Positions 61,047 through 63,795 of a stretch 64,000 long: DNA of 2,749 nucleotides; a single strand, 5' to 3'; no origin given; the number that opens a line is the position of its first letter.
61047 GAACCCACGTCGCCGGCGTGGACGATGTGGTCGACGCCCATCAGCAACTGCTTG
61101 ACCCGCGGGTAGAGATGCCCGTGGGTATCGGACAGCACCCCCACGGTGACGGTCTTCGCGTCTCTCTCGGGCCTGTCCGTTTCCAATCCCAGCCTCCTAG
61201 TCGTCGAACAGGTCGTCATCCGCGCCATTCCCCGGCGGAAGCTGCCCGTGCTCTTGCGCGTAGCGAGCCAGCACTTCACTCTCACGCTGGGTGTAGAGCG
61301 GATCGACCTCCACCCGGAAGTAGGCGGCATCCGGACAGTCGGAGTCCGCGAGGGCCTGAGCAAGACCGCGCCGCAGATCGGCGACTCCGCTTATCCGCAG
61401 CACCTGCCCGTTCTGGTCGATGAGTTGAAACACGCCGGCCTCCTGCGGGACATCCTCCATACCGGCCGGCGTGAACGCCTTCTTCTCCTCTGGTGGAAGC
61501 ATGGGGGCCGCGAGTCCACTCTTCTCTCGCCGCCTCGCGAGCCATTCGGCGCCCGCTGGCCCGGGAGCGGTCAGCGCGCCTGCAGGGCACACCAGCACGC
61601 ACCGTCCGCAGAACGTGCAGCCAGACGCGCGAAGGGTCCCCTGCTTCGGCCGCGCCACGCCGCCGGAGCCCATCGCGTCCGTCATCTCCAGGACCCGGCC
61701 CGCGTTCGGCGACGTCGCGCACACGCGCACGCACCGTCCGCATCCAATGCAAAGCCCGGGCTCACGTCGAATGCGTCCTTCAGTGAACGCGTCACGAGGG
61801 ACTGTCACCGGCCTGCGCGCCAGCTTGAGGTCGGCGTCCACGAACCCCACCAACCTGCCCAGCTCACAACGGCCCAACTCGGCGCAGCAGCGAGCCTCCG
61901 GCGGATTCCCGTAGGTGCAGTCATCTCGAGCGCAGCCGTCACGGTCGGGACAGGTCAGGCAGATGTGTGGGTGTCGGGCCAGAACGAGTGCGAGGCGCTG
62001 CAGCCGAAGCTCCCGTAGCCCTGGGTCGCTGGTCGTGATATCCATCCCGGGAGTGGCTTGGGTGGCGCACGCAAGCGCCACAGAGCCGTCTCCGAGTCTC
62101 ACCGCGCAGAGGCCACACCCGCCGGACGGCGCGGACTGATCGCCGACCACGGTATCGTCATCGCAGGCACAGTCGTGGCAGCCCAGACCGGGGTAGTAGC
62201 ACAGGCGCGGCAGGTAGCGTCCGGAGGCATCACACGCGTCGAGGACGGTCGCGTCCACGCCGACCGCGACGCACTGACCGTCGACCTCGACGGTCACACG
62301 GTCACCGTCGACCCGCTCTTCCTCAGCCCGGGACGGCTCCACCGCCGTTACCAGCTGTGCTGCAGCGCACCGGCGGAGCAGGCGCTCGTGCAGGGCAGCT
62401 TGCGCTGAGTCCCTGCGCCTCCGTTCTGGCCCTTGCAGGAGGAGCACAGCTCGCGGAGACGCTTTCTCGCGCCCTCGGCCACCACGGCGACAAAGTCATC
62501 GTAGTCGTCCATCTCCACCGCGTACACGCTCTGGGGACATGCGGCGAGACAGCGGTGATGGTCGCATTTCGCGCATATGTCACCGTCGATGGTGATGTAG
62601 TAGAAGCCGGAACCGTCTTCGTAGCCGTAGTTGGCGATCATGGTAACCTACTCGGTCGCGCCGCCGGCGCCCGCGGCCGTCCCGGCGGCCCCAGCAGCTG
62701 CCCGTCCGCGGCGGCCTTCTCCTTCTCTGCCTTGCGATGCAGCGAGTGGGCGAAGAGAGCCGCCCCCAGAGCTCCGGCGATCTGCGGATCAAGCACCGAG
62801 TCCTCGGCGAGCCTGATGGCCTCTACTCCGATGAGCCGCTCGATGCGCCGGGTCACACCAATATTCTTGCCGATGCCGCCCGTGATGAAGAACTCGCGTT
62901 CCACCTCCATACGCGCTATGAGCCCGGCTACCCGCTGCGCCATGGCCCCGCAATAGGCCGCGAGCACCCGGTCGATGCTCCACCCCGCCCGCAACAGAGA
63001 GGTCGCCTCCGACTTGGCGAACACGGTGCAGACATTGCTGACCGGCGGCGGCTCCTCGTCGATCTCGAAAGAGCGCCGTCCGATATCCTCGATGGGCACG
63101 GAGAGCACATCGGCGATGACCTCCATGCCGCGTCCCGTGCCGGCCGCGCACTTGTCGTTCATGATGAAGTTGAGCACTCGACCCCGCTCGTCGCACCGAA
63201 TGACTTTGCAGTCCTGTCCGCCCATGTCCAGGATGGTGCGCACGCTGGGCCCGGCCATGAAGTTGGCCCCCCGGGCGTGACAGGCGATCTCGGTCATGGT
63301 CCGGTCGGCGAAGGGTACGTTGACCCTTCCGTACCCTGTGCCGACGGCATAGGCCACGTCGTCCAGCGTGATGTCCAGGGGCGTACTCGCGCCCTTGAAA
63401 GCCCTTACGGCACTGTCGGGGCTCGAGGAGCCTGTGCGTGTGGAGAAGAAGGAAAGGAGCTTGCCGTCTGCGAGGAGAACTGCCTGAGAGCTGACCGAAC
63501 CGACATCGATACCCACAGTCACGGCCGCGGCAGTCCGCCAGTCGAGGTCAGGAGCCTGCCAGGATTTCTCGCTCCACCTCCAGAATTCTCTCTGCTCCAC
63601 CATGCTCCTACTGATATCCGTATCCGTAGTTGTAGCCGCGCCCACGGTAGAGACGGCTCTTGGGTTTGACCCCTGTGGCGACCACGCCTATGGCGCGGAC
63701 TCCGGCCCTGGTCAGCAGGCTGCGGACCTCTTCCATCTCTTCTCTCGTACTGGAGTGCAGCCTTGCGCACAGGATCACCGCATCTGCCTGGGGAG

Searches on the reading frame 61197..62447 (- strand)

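Call 68: search_protein_families(library=pfam, proteins=[window:61197-62447:-], max_evalue=0.001)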
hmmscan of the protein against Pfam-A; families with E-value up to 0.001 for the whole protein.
window:61197-62447:- (416 aa): 10 families
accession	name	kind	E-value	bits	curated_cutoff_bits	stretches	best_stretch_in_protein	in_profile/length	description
PF12838.12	Fer4_7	-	1.8e-09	38.4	27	1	233-291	2-52/52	4Fe-4S dicluster domain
PF13510.11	Fer2_4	-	6.4e-08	33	22.8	1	49-141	2-81/82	2Fe-2S iron-sulfur cluster binding domain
PF13237.11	Fer4_10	-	2.4e-07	31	25.5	1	226-288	2-53/53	4Fe-4S dicluster domain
PF13187.11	Fer4_9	-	3e-07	30.8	27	1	233-291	2-51/52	4Fe-4S dicluster domain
PF00037.32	Fer4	-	4.6e-07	29.8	21.1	1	277-293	8-24/24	4Fe-4S binding domain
PF13183.11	Fer4_8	-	2.8e-06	28.2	27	1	233-290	5-67/68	4Fe-4S dicluster domain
PF24348.1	DUF7508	-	2.8e-06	27.8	26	1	330-395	15-74/79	Domain of unknown function (DUF7508)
PF12837.12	Fer4_6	-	2.6e-05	24.4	25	1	227-245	3-21/24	4Fe-4S binding domain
PF13534.11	Fer4_17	-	0.0001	23.2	22.2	1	233-290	2-59/61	4Fe-4S dicluster domain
PF14697.11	Fer4_21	-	0.00025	21.6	35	1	232-291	7-56/59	4Fe-4S dicluster domain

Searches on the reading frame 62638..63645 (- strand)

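Call 53: search_protein_families(library=pfam, proteins=[window:62638-63645:-], max_evalue=0.001)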
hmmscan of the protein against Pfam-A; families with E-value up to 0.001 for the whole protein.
window:62638-63645:- (335 aa): 1 family
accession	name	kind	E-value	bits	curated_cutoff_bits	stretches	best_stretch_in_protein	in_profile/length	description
PF01869.26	BcrAD_BadFG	-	6.3e-52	177.2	31.5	1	44-299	1-271/271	BadF/BadG/BcrA/BcrD ATPase family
